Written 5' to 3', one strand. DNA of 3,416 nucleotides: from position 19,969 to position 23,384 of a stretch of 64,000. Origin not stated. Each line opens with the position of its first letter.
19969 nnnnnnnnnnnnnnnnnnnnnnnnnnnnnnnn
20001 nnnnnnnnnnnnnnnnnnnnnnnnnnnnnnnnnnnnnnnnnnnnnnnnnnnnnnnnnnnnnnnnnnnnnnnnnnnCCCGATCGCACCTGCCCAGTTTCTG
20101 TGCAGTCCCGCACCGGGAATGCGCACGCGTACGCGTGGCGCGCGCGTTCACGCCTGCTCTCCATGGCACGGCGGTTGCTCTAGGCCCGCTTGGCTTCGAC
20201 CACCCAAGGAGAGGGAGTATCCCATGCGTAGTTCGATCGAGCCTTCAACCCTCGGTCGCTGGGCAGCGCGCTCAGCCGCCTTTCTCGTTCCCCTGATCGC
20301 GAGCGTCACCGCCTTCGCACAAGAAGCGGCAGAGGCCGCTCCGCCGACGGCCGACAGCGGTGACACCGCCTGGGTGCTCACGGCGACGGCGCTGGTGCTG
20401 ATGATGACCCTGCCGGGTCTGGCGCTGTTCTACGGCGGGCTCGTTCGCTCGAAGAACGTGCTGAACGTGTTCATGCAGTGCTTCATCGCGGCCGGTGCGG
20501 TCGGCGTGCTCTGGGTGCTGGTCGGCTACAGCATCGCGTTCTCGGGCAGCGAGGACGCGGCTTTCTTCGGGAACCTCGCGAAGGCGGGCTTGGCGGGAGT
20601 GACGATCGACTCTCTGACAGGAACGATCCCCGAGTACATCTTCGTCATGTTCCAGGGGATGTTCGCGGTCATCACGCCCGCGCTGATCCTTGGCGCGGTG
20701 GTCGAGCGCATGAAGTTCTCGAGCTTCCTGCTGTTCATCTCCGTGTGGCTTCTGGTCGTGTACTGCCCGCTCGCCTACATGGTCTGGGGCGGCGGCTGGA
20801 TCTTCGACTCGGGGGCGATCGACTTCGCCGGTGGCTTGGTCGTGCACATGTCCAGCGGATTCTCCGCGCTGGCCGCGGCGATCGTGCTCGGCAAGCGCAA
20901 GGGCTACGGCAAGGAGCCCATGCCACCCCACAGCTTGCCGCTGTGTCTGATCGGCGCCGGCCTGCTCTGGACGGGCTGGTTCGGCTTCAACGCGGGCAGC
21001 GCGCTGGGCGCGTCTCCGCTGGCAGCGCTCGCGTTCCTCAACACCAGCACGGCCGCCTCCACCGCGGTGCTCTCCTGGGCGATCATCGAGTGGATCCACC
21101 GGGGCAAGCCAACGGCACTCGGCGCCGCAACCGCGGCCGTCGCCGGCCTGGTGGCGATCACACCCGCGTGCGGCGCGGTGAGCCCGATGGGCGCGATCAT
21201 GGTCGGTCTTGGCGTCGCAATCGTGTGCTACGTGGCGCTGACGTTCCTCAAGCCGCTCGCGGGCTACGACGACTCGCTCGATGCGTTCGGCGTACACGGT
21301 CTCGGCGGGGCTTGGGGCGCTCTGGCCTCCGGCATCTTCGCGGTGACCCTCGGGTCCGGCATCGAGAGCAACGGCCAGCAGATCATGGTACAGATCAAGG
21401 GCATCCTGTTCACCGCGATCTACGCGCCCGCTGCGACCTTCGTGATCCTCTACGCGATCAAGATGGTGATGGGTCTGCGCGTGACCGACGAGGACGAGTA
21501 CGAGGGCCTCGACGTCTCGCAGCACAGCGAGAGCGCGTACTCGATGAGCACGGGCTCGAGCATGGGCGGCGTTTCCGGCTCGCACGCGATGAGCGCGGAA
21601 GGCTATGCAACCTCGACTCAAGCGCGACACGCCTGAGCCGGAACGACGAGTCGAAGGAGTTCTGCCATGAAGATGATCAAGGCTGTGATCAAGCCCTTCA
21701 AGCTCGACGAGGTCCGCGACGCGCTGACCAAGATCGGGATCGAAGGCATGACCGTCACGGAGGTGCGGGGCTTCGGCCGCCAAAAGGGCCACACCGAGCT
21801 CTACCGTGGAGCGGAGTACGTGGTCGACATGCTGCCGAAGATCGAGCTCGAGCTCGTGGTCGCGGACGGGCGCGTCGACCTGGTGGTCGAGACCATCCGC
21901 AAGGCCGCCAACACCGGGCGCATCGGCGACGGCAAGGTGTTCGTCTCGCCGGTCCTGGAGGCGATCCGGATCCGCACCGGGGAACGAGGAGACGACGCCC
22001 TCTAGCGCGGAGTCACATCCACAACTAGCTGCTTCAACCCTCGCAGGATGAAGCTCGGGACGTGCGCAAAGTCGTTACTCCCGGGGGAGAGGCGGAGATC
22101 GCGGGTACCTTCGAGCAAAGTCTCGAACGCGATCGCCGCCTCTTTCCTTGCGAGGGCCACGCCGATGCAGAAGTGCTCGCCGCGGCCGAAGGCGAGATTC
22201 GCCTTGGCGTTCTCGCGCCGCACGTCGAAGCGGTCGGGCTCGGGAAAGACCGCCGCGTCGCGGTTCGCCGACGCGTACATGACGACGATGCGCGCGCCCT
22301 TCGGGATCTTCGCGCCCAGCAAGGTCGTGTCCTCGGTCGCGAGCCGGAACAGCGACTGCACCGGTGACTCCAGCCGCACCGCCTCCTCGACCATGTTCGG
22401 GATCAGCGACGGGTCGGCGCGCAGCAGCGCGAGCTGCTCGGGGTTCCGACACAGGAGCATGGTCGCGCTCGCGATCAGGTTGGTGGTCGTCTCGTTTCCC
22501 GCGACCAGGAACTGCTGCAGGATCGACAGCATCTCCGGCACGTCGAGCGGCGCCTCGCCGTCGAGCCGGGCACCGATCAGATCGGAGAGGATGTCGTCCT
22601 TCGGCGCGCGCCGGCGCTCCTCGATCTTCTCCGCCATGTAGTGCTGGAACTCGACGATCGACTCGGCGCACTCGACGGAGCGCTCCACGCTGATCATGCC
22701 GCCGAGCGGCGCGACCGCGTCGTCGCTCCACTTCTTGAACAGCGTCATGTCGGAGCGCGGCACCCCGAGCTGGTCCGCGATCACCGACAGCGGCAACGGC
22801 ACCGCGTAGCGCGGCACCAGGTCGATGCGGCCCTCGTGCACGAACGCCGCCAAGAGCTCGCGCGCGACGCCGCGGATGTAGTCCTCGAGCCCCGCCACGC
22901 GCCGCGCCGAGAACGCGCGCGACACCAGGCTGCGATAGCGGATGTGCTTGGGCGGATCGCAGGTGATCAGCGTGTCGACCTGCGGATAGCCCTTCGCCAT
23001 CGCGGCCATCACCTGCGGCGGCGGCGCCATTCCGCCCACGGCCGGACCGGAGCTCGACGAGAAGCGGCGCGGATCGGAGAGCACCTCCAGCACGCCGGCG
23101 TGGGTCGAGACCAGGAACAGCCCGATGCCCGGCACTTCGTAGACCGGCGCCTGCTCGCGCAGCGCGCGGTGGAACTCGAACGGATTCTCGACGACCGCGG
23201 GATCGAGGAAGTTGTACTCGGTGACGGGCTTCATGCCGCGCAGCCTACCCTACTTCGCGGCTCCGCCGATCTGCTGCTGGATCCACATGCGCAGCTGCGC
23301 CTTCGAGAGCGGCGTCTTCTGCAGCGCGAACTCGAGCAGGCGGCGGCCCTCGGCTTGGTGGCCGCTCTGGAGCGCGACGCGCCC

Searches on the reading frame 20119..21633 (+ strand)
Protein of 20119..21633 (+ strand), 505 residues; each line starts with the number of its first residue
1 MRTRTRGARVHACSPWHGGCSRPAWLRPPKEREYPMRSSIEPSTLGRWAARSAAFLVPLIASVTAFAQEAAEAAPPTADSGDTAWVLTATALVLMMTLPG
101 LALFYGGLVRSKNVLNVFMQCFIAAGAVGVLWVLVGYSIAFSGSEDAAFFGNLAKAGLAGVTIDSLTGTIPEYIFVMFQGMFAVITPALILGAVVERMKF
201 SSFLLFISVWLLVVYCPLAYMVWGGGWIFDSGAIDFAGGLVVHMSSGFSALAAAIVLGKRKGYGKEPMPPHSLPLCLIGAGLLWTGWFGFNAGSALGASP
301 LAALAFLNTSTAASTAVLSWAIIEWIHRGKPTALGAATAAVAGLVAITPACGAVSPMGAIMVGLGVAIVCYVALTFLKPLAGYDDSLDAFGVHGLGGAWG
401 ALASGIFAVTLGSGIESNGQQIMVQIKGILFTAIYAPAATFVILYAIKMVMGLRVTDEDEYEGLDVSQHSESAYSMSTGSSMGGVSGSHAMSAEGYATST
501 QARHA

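Call 78: search_protein_families(library=pfam, proteins=[window:20119-21633:+], max_evalue=0.00001)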
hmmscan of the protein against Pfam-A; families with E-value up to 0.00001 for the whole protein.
window:20119-21633:+ (505 aa): 1 family
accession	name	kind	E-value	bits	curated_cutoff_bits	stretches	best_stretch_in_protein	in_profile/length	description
PF00909.26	Ammonium_transp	-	3.7e-120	401.7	23.2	1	84-474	1-399/399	Ammonium Transporter Family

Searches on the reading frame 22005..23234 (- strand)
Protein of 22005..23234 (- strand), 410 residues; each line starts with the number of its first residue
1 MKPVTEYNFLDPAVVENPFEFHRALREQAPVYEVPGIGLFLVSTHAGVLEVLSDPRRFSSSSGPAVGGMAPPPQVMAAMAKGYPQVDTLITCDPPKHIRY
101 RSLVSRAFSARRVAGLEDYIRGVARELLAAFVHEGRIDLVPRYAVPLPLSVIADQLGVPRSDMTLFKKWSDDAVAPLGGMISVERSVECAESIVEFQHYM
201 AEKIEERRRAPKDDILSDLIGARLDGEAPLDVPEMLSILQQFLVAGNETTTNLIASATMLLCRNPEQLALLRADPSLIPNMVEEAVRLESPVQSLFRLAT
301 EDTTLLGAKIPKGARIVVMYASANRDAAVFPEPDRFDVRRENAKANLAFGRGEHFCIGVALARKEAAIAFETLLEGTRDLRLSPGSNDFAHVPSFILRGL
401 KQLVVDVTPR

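Call 78: search_protein_families(library=pfam, proteins=[window:22005-23234:-], max_evalue=0.00001)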
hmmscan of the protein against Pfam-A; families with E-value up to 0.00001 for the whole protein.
window:22005-23234:- (410 aa): 1 family
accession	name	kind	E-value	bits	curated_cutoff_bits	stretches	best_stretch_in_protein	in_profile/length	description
PF00067.27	p450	-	1.8e-26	93.4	22.8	1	194-375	214-430/462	Cytochrome P450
